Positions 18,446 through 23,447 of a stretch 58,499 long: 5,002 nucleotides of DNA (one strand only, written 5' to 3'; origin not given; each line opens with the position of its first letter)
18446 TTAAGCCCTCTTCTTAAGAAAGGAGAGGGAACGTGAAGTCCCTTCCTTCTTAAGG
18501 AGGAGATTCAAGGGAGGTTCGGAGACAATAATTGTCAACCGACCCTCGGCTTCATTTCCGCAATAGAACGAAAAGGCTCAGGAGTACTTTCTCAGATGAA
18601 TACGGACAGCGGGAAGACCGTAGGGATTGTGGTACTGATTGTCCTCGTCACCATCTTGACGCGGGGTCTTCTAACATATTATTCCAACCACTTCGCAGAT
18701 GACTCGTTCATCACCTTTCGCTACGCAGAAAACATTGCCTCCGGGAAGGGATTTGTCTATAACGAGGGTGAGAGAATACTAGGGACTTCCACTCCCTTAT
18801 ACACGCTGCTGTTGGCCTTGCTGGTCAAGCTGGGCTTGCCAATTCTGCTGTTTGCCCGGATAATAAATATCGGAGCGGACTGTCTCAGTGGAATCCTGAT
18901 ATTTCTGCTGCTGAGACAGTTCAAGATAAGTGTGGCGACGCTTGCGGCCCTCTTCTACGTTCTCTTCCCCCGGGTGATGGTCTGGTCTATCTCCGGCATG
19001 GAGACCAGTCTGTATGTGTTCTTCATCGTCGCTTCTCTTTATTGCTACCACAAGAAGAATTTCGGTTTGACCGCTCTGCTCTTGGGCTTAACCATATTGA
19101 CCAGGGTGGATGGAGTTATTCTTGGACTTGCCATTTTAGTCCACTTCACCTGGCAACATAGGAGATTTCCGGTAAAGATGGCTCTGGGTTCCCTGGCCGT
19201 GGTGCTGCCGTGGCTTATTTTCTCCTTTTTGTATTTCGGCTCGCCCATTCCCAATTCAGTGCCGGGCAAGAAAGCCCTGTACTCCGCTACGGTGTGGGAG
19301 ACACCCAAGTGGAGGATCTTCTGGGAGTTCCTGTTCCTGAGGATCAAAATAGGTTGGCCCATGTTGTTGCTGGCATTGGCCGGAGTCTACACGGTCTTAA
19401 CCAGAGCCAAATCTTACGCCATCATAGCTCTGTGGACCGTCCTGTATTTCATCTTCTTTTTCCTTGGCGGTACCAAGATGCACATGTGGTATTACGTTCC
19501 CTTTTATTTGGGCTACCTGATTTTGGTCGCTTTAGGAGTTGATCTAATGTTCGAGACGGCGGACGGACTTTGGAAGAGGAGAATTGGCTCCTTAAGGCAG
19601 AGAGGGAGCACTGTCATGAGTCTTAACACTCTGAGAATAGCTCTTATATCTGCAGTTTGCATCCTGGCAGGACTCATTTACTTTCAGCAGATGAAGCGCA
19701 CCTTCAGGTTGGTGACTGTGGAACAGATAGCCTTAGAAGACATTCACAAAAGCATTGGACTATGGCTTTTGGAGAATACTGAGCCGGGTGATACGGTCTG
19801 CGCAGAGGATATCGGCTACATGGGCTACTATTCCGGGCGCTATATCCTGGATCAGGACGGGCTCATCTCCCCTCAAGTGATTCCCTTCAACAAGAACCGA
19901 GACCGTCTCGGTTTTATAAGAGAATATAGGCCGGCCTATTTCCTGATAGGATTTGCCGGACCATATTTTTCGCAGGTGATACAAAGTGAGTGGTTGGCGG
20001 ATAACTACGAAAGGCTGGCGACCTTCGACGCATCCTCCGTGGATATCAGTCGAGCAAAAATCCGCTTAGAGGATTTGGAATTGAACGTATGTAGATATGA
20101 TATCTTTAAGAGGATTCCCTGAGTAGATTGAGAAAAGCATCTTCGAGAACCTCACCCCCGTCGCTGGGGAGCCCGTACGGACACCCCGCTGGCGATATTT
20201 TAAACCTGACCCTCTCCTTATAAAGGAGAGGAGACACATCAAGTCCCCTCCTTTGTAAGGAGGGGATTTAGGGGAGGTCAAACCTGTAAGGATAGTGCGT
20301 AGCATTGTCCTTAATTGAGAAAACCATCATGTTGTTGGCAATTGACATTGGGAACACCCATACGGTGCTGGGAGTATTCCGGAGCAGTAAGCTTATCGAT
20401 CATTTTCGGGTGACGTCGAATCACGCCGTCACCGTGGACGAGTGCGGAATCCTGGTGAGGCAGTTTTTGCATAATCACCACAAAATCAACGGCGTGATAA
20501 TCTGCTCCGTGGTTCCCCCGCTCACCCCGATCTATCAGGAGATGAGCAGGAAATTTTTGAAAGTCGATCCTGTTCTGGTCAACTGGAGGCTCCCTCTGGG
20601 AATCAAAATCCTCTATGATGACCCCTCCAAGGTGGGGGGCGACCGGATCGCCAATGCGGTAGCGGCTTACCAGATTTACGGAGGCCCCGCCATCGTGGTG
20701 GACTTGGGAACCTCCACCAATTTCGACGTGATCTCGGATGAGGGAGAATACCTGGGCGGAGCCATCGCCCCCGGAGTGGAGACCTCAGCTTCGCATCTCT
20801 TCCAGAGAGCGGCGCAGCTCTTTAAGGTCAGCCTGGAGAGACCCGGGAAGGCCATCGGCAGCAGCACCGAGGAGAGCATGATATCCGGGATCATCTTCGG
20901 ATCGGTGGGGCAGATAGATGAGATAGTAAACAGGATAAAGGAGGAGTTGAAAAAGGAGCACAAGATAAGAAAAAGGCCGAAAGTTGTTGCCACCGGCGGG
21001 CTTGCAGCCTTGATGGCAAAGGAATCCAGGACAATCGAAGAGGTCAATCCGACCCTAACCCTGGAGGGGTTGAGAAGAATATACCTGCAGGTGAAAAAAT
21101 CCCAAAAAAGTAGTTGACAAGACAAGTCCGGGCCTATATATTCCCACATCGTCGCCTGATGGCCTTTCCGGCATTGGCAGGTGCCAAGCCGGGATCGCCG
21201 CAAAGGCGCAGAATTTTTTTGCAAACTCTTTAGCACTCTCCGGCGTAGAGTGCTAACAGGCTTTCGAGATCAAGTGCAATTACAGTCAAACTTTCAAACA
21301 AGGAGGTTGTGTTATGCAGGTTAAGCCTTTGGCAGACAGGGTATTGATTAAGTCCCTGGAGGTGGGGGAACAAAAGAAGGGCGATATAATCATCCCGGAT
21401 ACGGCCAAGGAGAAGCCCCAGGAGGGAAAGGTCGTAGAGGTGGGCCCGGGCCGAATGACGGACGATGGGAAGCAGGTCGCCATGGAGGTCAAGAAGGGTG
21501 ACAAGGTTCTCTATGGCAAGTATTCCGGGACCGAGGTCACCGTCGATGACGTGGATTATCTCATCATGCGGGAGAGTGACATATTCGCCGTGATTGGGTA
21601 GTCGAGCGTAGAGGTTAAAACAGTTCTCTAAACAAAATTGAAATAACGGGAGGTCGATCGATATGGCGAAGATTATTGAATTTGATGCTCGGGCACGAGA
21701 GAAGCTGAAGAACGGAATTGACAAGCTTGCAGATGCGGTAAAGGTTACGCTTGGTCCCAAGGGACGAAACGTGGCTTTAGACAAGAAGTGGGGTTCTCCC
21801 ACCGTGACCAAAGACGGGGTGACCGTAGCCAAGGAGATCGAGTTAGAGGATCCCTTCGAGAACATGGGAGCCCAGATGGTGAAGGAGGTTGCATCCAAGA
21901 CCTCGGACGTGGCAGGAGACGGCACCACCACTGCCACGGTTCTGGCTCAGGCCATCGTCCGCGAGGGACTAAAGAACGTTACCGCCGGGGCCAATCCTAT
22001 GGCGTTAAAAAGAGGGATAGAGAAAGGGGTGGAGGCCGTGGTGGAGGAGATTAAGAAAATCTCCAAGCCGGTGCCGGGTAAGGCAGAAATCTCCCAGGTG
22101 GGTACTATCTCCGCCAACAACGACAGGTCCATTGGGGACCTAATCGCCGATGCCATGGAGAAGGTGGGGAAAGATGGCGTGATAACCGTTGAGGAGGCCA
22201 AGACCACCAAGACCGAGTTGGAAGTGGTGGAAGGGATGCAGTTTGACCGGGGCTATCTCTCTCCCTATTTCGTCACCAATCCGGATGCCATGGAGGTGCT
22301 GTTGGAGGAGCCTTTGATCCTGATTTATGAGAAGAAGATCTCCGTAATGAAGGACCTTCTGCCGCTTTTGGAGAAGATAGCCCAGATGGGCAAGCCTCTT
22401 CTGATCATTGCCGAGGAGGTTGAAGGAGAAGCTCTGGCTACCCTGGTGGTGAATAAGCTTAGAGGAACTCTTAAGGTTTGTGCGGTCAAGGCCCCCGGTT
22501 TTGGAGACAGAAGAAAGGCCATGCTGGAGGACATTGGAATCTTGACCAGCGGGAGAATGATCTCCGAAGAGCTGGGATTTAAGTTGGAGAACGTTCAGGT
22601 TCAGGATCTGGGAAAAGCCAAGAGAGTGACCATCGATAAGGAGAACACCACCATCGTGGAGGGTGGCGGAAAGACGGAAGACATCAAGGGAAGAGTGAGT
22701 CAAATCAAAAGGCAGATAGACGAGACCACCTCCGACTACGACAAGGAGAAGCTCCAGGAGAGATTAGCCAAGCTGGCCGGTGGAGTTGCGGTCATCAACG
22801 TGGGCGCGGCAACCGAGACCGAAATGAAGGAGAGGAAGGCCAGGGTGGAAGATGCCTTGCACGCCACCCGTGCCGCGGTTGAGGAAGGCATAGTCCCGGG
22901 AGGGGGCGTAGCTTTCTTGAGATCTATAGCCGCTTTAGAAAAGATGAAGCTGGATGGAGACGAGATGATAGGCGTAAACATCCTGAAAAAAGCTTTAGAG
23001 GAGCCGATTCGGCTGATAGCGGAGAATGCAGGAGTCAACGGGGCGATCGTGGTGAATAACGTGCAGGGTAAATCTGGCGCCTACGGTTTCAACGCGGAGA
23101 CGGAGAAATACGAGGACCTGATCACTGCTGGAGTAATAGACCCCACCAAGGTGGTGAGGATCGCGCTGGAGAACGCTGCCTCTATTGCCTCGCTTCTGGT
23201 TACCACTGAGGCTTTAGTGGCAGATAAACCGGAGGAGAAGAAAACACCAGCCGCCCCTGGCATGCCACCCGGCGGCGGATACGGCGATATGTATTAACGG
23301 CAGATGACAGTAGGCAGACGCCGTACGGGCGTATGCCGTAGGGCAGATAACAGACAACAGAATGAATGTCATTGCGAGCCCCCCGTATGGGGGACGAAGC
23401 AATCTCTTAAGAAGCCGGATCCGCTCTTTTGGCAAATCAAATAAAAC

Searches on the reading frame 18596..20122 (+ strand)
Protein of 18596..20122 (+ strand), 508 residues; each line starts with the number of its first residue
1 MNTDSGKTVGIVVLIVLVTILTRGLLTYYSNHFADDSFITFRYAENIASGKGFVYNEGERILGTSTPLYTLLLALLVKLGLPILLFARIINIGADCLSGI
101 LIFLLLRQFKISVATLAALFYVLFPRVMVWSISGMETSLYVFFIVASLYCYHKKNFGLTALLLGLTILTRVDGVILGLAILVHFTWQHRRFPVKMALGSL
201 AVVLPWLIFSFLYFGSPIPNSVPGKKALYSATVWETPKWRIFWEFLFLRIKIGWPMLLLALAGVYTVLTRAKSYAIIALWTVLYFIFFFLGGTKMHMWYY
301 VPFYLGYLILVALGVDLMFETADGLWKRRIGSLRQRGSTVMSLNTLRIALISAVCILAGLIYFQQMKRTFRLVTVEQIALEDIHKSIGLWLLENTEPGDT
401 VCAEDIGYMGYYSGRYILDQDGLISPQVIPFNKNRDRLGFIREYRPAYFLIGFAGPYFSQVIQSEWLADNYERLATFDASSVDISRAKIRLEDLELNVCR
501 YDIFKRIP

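Call 55: search_protein_families(library=pfam, proteins=[window:18596-20122:+], max_evalue=0.0001)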
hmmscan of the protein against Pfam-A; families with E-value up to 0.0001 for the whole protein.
window:18596-20122:+ (508 aa): 0 families

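Call 66: search_protein_families(library=pfam, proteins=[window:18596-20122:+], max_evalue=0.001)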
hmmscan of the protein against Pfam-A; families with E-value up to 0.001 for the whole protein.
window:18596-20122:+ (508 aa): 1 family
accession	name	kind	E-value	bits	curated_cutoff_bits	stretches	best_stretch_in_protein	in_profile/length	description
PF13231.12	PMT_2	-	0.00083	20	26.1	1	66-208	3-159/160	Dolichyl-phosphate-mannose-protein mannosyltransferase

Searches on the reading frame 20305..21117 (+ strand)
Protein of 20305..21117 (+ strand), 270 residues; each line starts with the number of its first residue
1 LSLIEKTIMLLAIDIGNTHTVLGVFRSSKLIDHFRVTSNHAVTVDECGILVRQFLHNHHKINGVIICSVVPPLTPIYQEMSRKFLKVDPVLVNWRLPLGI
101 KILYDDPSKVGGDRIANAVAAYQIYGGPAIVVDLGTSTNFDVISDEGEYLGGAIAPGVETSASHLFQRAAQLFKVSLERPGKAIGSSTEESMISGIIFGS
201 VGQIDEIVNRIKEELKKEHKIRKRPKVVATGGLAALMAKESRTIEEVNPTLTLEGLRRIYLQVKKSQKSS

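Call 55: search_protein_families(library=pfam, proteins=[window:20305-21117:+], max_evalue=0.0001)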
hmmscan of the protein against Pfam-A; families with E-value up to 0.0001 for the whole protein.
window:20305-21117:+ (270 aa): 1 family
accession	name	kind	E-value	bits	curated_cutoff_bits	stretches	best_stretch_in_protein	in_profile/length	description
PF03309.20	Pan_kinase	-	9.8e-66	221.9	24.7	1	10-210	1-205/205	Type III pantothenate kinase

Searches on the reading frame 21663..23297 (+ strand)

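Call 55: search_protein_families(library=pfam, proteins=[window:21663-23297:+], max_evalue=0.0001)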
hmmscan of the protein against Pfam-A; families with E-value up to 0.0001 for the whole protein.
window:21663-23297:+ (544 aa): 1 family
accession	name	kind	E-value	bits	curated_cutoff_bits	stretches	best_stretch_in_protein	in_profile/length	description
PF00118.29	Cpn60_TCP1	-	1.9e-81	274.7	34.3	1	22-522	1-489/490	TCP-1/cpn60 chaperonin family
